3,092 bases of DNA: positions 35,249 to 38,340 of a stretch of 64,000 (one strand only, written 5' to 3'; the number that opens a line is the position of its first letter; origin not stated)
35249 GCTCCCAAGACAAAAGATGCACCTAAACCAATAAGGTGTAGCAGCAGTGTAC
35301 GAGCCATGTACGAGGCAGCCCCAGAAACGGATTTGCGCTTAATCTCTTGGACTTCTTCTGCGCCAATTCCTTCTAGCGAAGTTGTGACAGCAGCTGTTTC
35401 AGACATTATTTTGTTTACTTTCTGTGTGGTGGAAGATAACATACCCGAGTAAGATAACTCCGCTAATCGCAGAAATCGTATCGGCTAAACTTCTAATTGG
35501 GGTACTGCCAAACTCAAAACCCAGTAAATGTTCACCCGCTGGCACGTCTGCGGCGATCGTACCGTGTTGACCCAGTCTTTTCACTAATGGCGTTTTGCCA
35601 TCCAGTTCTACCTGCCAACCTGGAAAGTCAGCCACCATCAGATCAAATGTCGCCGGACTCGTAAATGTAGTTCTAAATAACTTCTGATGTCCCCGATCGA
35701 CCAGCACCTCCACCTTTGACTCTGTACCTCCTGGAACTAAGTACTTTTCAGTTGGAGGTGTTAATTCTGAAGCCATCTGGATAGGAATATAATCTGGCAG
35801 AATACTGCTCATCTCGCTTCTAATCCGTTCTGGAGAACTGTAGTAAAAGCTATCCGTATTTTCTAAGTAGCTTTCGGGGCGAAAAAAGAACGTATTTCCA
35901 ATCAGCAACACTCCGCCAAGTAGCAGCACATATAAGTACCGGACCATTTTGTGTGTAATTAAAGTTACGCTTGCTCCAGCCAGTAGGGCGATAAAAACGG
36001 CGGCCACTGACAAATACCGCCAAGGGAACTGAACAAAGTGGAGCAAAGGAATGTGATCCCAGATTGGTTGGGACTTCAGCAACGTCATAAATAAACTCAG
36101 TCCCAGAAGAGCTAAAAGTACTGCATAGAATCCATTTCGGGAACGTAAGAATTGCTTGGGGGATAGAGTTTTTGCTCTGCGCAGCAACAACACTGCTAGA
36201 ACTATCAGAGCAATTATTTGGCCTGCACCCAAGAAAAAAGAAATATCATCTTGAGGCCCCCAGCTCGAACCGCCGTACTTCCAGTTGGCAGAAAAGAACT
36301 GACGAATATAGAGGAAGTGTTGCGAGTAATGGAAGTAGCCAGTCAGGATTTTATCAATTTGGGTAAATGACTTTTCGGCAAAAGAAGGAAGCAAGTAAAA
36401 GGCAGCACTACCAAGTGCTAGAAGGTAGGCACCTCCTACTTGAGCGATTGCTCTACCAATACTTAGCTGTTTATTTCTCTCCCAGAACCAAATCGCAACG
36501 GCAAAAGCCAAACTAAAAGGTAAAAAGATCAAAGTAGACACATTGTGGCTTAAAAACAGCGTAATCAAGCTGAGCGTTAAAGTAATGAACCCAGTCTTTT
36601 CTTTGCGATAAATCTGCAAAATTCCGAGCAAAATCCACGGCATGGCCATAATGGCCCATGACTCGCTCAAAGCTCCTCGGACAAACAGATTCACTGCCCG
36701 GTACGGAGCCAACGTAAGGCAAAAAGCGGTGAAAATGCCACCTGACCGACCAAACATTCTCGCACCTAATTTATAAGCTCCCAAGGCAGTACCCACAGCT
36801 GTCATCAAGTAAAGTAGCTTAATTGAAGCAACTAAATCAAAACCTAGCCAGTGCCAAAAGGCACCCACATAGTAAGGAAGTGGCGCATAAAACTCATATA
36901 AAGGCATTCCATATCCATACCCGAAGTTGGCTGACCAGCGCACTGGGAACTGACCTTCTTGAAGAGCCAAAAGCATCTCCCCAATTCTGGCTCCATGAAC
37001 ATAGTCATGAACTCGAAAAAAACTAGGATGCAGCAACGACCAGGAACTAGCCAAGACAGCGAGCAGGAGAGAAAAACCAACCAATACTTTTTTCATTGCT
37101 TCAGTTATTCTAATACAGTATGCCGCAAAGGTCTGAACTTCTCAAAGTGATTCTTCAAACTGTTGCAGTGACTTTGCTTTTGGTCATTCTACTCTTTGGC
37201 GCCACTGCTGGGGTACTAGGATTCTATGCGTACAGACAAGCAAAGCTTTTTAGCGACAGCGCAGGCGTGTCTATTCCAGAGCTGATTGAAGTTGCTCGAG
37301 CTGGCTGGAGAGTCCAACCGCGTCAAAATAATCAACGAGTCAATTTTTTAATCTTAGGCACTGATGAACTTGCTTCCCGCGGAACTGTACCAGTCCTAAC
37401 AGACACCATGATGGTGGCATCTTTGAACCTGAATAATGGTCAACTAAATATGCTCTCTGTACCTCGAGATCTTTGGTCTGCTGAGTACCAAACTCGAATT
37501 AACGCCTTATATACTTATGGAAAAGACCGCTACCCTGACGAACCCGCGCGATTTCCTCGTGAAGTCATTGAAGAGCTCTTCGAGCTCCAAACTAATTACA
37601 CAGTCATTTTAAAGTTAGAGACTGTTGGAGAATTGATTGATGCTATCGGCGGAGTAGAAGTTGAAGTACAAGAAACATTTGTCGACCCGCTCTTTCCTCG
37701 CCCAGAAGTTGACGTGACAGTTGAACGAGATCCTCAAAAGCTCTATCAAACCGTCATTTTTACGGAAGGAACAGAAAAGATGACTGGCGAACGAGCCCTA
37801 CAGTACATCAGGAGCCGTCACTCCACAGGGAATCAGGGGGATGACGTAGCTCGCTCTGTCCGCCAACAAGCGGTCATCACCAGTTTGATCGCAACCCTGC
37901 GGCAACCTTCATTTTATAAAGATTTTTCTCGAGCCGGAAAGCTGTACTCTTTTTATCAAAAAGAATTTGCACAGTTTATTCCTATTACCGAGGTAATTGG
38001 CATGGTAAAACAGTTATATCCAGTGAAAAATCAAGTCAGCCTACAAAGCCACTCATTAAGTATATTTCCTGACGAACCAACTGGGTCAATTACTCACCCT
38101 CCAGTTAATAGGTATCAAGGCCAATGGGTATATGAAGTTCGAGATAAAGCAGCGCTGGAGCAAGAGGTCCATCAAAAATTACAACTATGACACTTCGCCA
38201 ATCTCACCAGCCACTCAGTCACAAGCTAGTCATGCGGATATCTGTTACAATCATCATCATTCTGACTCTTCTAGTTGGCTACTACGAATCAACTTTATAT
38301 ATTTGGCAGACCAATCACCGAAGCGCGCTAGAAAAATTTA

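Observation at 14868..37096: Three paralogous large membrane proteins sharing an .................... N-terminal loop motif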

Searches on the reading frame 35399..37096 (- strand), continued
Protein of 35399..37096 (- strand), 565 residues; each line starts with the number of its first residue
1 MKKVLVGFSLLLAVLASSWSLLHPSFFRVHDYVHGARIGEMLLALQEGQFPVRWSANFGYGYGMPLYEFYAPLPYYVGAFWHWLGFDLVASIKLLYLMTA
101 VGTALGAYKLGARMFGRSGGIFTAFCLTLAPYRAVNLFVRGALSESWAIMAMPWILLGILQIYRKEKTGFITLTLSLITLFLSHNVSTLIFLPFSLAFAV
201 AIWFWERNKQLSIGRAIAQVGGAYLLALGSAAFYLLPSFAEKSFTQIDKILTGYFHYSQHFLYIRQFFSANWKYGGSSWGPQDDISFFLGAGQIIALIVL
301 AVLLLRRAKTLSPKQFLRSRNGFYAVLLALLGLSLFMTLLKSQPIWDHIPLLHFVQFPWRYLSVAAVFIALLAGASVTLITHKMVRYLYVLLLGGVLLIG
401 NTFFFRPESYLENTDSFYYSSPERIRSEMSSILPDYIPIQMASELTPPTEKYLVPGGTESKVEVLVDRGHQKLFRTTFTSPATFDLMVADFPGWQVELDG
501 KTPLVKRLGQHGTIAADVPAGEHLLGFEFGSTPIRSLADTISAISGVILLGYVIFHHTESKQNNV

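Call 43: search_protein_representatives(alignment_id=A1)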
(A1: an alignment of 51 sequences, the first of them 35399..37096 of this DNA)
Query: 51 sequences, 571 profile positions. Proteins with E-value up to 0.001 (for the whole library): 20980; up to 1e-10: 13996; up to 1e-30: 6515. The best 150 are listed.
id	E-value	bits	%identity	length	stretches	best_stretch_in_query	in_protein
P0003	6.4e-242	820.5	-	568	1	2-567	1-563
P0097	1.2e-235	799.7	-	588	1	2-569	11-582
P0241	3.1e-229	778.6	-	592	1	1-562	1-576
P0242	4.1e-225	765.0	-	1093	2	4-567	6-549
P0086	1.1e-223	760.3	-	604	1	1-564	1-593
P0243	3.7e-221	751.9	-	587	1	1-566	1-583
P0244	2.7e-218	742.5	-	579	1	1-561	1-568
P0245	4.7e-212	721.9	-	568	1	2-563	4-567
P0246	5.1e-212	721.8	-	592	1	7-569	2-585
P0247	2.3e-211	719.6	-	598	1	1-565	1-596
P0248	6.3e-208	708.3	-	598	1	1-561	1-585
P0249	1.3e-207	707.3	-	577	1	11-562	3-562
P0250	2.6e-206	702.9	-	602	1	2-560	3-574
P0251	1.3e-205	700.6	-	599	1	3-564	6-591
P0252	3.2e-205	699.3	-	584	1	3-565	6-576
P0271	2.6e-195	666.6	-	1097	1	8-560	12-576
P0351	5.3e-156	536.8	-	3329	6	19-557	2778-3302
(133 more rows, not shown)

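Call 46: search_solved_structures(query=A1, max_evalue=10, show_alignments=3)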
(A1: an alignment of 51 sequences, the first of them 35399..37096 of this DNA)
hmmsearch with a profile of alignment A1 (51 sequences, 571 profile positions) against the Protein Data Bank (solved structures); distinct sequences matched with E-value up to 10: 4.
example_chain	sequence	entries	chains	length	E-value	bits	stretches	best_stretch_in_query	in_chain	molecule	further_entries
6w98_A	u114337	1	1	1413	0.16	13.6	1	80-186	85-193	F5/8 type C domain-containing protein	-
9d2f_W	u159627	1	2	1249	2.7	9.5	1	414-491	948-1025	Cilia- and flagella-associated protein 57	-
9fqr_Hy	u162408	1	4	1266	3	9.3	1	413-486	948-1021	Dynein axonemal intermediate chain 3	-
4hte_A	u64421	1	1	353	3.9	9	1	420-461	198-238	Nicking enzyme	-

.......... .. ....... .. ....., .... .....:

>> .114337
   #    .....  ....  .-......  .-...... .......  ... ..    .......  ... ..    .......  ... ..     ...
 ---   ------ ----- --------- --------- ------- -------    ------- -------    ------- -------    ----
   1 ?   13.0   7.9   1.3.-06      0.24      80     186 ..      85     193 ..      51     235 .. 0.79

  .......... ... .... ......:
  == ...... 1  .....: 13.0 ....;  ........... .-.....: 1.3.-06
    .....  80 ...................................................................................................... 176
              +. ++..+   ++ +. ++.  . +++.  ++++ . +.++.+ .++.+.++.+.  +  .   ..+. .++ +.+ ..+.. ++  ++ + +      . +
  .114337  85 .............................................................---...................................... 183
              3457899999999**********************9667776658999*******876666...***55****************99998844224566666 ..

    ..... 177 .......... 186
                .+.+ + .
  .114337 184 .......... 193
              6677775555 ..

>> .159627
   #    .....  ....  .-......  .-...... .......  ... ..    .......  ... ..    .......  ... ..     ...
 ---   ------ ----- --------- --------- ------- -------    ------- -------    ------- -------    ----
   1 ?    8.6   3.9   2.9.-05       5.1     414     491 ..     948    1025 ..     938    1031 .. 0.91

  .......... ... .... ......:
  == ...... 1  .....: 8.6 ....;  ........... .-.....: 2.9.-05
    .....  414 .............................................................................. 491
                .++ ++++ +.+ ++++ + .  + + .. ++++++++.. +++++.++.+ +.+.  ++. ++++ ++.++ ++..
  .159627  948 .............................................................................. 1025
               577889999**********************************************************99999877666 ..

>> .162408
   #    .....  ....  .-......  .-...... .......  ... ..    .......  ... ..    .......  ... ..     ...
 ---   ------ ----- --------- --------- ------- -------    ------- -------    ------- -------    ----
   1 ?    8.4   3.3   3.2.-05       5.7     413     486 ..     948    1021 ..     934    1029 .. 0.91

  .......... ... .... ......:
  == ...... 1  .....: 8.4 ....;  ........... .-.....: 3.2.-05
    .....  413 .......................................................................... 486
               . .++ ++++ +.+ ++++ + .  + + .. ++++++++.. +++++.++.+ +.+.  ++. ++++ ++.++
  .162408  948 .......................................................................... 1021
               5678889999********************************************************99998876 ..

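Call 64: list_cluster_members(proteins=[P0271, P0156, P0242, P0351])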
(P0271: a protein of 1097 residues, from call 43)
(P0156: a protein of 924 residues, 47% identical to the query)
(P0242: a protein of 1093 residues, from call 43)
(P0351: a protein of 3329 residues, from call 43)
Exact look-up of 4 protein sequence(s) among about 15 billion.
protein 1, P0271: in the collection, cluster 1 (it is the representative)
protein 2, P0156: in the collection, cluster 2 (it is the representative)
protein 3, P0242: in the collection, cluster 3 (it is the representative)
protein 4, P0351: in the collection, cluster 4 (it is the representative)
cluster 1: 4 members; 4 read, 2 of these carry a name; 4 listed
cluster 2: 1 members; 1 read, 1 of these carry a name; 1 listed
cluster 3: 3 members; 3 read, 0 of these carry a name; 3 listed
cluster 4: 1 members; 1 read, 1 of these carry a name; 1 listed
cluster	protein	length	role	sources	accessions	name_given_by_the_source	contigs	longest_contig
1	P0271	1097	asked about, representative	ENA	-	-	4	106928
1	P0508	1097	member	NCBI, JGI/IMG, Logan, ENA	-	O-antigen/teichoic acid export membrane protein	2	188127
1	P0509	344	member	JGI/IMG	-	O-antigen/teichoic acid export membrane protein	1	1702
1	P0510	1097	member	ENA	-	-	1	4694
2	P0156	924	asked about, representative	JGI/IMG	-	Gpi18-like mannosyltransferase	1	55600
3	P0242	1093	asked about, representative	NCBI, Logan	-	-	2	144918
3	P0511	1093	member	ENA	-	-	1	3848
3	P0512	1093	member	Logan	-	-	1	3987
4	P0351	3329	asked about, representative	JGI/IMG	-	uncharacterized membrane protein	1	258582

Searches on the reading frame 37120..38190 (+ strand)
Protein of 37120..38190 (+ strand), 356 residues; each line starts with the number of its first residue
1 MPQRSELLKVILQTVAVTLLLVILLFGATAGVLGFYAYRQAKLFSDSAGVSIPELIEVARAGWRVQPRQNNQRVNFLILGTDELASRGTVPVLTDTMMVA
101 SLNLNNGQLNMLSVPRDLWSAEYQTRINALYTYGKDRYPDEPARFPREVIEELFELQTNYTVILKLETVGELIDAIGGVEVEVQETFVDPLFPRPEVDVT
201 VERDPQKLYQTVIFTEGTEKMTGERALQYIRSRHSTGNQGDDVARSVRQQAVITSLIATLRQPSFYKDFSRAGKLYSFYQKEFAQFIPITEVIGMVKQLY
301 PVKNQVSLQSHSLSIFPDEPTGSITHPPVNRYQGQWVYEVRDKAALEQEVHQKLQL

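Call 11: search_protein_families(library=pfam, proteins=[window:37120-38190:+], max_evalue=0.01)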
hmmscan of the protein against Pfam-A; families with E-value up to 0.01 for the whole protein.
window:37120-38190:+ (356 aa): 1 family
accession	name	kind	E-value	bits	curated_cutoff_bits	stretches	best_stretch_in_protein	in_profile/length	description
PF03816.19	LytR_cpsA_psr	-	2.6e-28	99.5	24.6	1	94-260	2-148/150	LytR_cpsA_psr family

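Call 79: search_protein_families(library=ncbifam, proteins=[window:37120-38190:+], max_evalue=0.001)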
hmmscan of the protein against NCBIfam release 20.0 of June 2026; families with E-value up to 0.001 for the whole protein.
window:37120-38190:+ (356 aa): 4 families
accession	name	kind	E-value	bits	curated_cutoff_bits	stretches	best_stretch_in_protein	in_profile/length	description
TIGR00350.1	lytR_cpsA_psr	domain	1.5e-24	86.9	62.3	2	94-189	3-98/152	LCP family glycopolymer transferase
NF006897.1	PRK09379.1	equivalog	1.6e-14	53.9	441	2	30-187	19-167/298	polyisoprenyl-teichoic acid--peptidoglycan teichoic acid transferase TagU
NF047591.1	ligase_LytR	equivalog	3.5e-09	36.4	450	1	69-259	53-234/336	glycopolymer--peptidoglycan transferase LytR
NF051849.1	LCP_trans_Cps2A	equivalog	4.9e-08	32.6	650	0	197-270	324-395/477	LCP family glycopolymer transferase CpsA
